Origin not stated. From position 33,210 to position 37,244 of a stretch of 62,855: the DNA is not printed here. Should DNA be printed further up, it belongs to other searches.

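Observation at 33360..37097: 1245-aa SIR2-domain giant protein: candidate stand-alone NAD+-depleting defence gene with an uncharacterised sensor region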

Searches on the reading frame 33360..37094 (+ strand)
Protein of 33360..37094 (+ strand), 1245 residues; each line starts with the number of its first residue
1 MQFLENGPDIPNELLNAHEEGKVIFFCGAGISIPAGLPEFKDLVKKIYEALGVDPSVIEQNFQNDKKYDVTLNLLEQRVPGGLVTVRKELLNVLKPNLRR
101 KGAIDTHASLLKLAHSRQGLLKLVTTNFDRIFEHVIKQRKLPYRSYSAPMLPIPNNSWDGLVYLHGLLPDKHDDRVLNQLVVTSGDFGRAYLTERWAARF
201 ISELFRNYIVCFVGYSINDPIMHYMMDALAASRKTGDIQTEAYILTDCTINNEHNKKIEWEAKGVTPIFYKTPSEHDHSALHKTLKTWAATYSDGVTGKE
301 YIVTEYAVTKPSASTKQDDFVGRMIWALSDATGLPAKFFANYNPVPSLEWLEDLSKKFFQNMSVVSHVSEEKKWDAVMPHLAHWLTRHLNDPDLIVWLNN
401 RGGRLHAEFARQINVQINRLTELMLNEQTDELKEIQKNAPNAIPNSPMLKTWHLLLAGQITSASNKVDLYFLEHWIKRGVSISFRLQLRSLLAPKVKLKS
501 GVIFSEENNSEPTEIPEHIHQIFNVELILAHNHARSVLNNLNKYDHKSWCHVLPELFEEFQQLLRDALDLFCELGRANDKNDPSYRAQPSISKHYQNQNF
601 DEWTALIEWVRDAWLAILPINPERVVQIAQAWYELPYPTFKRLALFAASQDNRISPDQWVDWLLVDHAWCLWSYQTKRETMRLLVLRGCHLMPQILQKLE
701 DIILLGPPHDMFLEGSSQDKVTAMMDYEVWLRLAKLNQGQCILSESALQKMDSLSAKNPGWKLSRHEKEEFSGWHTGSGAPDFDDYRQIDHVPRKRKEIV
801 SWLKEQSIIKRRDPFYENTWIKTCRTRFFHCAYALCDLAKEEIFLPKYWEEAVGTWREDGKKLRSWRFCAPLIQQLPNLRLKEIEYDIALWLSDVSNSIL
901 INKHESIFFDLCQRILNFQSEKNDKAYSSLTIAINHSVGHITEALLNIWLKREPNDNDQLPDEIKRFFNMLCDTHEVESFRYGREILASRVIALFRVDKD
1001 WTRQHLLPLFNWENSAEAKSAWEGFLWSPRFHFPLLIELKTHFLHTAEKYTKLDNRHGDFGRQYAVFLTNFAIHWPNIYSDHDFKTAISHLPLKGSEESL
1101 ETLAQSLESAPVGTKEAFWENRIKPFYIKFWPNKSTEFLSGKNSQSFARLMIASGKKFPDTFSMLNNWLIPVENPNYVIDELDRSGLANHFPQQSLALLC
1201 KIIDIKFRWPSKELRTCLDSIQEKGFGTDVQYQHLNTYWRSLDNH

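Call 4: search_protein_families(library=pfam, proteins=[window:33360-37094:+], max_evalue=1)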
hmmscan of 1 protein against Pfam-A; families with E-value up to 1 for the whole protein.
window:33360-37094:+ (1245 aa): 2 families
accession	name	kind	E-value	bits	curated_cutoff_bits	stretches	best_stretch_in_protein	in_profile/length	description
PF13289.12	SIR2_2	-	7.3e-22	78.4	24.5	1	123-268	3-141/141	SIR2-like domain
PF21434.3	TerS_N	-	0.19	12.2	27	1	40-71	4-34/50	Phage G20C small terminase, N-terminal domain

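Call 5: search_protein_families(library=padloc, proteins=[window:33360-37094:+], max_evalue=1)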
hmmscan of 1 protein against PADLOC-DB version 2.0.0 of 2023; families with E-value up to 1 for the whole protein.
window:33360-37094:+ (1245 aa): 12 families
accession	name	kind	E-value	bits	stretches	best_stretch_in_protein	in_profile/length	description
PDLC02183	Dsr1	-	0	1559.4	2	360-1240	397-1271/1275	-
PDLC04167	Dsr1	-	9e-186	617.9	1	1-1223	1-1221/1248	-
PDLC04166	Dsr1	-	1.2e-20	70.9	2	7-364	9-354/1227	-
PDLC00407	ThsA1|ThsA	-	3.4e-11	40.4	1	13-256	12-233/478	STALD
PDLC03856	LmuA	-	1.5e-10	38.8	1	13-293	7-274/433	-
PDLC00409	ThsA1|ThsA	-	5.3e-10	37.1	1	12-245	12-224/242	STALD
PDLC04092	SIR2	-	5.4e-05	20.7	1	26-143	23-141/318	-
PDLC02408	Aga_SIR2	-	0.00033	17.9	1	20-54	5-39/343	Class II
PDLC04087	SIR2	-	0.00036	17.5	1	85-143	97-155/343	-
PDLC04081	SIR2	-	0.0022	15.3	1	85-134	104-151/345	-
PDLC04082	SIR2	-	0.0051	13.8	1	109-142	117-150/345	-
PDLC04968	PDC-S25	-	0.0069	13.4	1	84-228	106-240/517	-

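Call 6: search_solved_structures(query=window:33360-37094:+, max_evalue=0.01, show_alignments=1)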
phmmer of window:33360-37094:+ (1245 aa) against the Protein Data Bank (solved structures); distinct sequences matched with E-value up to 0.01: 5.
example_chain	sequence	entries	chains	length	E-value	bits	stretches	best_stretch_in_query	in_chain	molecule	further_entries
8zsf_D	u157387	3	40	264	1.2e-07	33.1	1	13-246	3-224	Sir2 family NAD-dependent protein deacetylase | KomC, SIR2 domain protein, NADase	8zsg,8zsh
9xvc_H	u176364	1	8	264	9.2e-07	30.1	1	13-246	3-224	KomC(H146N), a SIR2-domain NADase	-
8zsi_E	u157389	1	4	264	1.5e-06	29.4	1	13-246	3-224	Sir2 family NAD-dependent protein deacetylase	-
7uxt_B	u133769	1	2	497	5.6e-06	27.5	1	9-229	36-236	USG protein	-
9v0g_E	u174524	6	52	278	0.0072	17.2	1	17-227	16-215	NAD-dependent protein deacetylase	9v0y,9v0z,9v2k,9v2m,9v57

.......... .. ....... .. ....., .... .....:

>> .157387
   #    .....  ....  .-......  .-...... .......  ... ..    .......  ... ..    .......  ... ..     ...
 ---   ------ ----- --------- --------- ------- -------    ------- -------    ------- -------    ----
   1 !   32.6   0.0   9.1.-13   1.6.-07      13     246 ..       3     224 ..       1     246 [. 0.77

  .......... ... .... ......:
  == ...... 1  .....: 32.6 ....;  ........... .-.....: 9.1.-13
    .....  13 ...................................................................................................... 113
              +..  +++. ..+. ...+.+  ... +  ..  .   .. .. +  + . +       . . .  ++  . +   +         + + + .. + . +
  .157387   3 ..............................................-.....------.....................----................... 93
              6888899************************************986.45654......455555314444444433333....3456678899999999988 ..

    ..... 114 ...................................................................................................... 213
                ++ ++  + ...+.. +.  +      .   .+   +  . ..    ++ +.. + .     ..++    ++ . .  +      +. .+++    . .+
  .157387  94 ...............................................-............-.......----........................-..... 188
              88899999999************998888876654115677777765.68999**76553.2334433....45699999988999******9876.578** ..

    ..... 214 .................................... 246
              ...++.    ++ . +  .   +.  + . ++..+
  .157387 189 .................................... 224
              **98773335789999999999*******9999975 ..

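Call 7: search_protein_families(library=ncbifam, proteins=[window:33360-37094:+], max_evalue=1)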
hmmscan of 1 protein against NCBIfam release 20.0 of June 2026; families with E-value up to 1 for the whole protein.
window:33360-37094:+ (1245 aa): 3 families
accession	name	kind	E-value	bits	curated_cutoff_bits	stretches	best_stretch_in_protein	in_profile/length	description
NF041818.1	Dsr1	equivalog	0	1604.3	1400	2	360-1240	394-1263/1263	anti-phage defense-associated sirtuin Dsr1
NF001753.0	PRK00481.1-3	subfamily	0.03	13.3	243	1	21-67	14-59/252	NAD-dependent protein deacylase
NF001752.0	PRK00481.1-1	equivalog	0.036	13.6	221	1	19-42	13-36/242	NAD-dependent protein deacylase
